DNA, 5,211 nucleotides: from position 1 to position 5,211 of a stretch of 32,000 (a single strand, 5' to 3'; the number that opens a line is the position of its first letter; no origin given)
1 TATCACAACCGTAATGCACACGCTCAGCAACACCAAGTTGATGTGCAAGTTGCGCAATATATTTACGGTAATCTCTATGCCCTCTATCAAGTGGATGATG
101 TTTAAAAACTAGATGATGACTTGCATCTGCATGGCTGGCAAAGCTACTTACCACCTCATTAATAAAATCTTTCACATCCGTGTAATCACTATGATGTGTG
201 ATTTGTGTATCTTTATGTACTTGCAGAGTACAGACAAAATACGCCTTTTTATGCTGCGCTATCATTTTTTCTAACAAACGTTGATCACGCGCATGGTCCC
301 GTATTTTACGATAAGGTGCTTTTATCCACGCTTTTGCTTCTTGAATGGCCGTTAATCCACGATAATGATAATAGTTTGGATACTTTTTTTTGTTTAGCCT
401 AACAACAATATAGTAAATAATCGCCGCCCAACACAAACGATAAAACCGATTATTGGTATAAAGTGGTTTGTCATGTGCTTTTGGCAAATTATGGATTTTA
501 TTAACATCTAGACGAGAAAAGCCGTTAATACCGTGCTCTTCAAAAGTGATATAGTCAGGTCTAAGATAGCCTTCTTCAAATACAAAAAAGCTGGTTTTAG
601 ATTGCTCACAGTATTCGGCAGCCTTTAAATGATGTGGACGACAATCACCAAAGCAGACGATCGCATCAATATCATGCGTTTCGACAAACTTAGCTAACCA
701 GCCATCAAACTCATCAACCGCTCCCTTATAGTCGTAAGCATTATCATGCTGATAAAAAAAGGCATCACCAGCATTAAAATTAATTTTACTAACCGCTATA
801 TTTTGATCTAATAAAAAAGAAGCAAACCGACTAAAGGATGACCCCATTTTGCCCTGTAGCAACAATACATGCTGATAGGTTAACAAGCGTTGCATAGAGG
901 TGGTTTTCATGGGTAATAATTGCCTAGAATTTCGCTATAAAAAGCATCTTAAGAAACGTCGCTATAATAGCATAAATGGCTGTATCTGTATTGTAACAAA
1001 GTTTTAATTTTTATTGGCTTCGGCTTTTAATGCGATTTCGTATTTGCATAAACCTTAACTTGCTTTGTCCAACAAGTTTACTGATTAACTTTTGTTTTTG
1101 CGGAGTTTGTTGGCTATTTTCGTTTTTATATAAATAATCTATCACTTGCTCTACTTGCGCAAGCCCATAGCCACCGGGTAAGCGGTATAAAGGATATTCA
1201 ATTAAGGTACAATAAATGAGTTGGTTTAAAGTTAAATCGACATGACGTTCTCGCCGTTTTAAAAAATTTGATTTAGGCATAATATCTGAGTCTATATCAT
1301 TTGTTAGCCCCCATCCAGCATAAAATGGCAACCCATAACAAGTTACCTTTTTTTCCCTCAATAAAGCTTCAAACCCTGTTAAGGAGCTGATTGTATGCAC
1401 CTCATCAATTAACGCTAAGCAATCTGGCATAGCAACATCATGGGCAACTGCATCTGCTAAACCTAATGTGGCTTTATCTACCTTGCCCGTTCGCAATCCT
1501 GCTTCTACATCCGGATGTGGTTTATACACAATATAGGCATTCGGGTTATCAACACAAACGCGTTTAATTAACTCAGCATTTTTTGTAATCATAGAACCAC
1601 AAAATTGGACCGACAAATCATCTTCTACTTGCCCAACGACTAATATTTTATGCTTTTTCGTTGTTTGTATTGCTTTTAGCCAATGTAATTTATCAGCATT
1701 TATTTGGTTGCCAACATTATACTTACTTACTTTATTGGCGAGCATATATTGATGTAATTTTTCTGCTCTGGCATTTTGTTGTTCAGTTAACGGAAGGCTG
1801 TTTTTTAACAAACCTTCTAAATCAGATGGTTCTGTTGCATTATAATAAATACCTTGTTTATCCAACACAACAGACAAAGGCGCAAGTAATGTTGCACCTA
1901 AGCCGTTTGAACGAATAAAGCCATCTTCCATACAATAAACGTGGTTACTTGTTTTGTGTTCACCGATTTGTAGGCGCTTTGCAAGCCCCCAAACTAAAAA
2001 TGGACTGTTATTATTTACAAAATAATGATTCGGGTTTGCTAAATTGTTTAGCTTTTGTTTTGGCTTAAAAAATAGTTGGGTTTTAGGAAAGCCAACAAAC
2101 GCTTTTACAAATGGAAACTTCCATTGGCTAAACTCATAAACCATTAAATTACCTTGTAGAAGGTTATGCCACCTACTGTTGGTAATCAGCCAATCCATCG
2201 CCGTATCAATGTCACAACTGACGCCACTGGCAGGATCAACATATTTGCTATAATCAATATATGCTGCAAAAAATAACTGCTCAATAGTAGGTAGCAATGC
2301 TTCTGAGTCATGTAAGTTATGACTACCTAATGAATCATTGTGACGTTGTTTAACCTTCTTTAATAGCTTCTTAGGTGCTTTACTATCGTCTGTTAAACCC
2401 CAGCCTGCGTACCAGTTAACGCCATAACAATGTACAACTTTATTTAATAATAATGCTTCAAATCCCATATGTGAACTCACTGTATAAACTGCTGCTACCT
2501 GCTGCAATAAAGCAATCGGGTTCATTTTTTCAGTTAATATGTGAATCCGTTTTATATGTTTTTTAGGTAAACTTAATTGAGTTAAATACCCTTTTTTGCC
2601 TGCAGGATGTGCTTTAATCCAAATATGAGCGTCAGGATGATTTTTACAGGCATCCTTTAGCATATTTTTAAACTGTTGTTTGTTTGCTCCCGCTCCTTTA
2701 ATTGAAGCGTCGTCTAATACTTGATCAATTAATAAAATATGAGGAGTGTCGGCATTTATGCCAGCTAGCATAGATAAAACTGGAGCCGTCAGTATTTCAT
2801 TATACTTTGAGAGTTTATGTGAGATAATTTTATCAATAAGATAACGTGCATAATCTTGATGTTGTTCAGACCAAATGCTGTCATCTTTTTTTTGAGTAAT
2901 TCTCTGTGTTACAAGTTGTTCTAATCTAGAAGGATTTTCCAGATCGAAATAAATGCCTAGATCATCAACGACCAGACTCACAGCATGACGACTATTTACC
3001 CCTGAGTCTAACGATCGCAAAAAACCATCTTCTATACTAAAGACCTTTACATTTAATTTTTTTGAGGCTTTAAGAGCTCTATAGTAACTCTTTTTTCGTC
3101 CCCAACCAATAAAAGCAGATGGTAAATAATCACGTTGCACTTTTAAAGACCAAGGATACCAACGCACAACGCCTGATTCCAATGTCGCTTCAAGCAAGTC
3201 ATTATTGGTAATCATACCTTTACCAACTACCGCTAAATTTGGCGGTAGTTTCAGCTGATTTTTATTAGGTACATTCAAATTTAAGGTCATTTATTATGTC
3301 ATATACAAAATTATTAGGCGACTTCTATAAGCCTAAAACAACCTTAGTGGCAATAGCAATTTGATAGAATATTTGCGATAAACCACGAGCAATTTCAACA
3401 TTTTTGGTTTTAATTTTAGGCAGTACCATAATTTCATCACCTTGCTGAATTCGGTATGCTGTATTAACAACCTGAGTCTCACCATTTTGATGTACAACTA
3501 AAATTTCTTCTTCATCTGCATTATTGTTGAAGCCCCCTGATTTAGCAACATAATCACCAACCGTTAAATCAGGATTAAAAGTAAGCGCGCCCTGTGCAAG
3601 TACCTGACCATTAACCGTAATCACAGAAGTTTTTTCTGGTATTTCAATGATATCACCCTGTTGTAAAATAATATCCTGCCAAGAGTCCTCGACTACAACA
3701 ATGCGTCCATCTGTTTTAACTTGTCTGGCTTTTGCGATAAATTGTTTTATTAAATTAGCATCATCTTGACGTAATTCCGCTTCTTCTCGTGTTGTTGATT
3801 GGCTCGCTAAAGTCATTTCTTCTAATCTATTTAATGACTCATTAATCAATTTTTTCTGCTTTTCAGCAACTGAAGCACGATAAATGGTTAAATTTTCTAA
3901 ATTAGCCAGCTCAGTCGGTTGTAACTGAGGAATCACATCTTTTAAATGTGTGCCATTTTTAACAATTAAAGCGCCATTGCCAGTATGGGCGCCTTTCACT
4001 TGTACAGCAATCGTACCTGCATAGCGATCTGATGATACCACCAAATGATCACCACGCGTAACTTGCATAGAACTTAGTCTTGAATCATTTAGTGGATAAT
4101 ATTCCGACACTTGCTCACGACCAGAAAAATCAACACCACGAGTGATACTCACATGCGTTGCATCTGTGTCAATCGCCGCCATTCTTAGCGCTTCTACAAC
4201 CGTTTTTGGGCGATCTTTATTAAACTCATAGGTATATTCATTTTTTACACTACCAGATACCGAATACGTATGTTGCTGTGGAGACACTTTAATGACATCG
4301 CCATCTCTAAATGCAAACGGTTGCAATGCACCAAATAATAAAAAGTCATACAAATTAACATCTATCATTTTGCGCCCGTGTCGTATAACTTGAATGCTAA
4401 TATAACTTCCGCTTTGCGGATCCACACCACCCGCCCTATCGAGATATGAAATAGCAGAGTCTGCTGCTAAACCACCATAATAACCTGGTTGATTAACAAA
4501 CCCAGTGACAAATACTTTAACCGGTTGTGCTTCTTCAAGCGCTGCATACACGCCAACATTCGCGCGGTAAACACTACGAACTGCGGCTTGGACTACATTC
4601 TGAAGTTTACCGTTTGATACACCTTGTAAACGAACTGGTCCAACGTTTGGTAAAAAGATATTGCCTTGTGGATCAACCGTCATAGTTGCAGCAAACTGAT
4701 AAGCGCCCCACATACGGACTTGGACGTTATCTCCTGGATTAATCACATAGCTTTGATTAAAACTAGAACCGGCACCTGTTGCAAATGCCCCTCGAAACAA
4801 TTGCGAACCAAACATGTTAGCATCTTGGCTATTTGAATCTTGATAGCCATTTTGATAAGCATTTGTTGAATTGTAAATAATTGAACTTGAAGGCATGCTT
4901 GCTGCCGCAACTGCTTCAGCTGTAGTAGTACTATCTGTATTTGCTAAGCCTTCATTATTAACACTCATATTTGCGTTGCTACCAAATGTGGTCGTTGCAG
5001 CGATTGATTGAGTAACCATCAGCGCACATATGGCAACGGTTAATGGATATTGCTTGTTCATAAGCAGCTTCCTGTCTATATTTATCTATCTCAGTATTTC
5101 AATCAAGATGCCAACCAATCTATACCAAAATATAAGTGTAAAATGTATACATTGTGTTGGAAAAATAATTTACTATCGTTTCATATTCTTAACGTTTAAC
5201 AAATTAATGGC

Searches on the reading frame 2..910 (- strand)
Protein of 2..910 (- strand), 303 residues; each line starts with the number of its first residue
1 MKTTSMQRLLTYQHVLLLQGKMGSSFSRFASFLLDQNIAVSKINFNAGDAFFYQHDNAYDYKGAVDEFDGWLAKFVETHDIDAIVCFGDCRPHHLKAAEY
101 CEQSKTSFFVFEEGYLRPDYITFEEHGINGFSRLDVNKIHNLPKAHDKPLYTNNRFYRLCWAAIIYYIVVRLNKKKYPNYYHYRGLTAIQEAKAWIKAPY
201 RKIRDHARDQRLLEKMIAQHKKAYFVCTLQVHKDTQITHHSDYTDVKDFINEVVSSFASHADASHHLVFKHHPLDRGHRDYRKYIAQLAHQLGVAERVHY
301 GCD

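Call 80: search_protein_families(library=ncbifam, proteins=[window:2-910:-], max_evalue=0.00001)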
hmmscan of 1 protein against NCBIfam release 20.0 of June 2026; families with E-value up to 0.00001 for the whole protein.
window:2-910:- (303 aa): 1 family
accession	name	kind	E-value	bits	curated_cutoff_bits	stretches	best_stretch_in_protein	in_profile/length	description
NF050054.1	CapPschMdfirKpsS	equivalog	8.5e-74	249.2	600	1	10-300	10-300/390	capsule polysaccharide modification protein KpsS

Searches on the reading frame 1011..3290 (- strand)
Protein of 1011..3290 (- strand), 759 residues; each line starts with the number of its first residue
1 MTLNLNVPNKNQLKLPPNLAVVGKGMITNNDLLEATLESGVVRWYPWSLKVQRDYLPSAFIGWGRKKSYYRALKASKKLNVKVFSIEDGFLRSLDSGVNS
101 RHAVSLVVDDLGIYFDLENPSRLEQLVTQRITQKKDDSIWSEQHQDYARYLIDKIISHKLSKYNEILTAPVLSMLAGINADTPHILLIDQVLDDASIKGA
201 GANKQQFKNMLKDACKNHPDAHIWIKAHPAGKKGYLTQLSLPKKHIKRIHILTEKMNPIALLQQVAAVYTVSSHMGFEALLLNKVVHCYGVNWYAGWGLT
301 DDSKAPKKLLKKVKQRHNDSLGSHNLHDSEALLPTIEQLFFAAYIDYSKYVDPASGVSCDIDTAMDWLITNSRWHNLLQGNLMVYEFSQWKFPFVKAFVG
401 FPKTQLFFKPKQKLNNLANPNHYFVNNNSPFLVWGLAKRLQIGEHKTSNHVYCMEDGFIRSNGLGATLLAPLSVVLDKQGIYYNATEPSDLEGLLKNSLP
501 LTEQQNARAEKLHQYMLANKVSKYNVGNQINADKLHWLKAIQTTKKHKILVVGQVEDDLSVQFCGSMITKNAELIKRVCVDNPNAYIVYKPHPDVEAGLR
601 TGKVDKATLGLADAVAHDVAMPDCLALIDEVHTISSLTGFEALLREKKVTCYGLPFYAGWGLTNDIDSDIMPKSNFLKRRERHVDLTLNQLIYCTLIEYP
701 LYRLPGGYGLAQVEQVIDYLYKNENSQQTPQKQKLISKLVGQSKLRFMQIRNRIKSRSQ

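Call 7: search_protein_families(library=ncbifam, proteins=[window:1011-3290:-])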
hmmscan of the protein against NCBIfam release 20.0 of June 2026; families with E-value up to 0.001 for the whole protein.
window:1011-3290:- (759 aa): 2 families
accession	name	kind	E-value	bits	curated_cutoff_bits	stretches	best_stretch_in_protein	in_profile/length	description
NF046086.1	BFO_1060_trans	domain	2.3e-08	33.5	200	1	198-284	198-284/365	BFO_1060 family glycosyltransferase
NF050054.1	CapPschMdfirKpsS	equivalog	0.00027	20.4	600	0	184-304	224-352/390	capsule polysaccharide modification protein KpsS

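Call 8: search_protein_families(library=pfam, proteins=[window:1011-3290:-], max_evalue=0.01)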
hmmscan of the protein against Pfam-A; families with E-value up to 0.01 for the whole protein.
window:1011-3290:- (759 aa): 1 family
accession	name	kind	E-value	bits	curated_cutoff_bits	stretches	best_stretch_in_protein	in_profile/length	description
PF05159.20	Capsule_synth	-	2.6e-91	306.8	20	2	59-317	2-286/310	Capsule polysaccharide biosynthesis protein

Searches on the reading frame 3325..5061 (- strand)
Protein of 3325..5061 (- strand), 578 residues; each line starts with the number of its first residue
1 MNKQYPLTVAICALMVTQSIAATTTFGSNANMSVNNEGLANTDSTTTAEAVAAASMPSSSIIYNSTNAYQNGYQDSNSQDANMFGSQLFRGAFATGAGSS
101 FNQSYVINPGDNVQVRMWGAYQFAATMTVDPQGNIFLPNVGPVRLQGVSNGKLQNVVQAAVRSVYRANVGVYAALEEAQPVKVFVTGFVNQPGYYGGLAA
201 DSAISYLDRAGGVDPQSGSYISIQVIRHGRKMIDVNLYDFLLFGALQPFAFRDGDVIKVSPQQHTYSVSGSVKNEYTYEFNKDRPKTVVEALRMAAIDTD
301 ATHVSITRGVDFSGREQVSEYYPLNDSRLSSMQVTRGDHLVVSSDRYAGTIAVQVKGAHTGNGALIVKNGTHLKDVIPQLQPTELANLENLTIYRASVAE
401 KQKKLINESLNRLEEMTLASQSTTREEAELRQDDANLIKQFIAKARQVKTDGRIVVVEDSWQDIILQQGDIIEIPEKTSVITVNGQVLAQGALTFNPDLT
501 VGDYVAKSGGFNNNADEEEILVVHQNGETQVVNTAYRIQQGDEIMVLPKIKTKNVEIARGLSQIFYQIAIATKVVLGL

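Call 7: search_protein_families(library=ncbifam, proteins=[window:3325-5061:-])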
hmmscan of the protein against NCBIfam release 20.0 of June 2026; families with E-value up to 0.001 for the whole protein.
window:3325-5061:- (578 aa): 5 families
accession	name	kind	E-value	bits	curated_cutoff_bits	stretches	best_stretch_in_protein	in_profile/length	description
TIGR03028.1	EpsE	equivalog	2.4e-17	63.1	262.65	2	105-294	2-191/239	polysaccharide export protein EpsE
TIGR03027.2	pepcterm_export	equivalog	4.6e-15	55.7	180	1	104-258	2-81/169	XrtA/PEP-CTERM system exopolysaccharide export protein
NF041843.1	EpsY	equivalog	2.2e-13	49.9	320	1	102-214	50-161/211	exopolysaccharide export protein EpsY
NF011658.0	PRK15078.1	subfamily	6.4e-11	41.6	333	1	119-332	108-328/380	polysaccharide export protein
NF045978.1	ComEA_MAG0490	equivalog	6.4e-09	35.8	98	0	349-447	39-136/162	MAG0490 family ComEA-like DNA-binding protein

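Call 8: search_protein_families(library=pfam, proteins=[window:3325-5061:-], max_evalue=0.01)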
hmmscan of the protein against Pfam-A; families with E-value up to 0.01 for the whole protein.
window:3325-5061:- (578 aa): 3 families
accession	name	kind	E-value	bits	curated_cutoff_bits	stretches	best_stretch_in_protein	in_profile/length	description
PF02563.21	Poly_export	-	2.7e-16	59.9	28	1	102-168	4-69/77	Polysaccharide biosynthesis/export protein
PF22461.2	SLBB_2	-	2.5e-11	43.9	27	2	481-534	3-57/79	SLBB domain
PF10531.15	SLBB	-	2.3e-08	34.2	27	1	480-530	1-52/55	SLBB domain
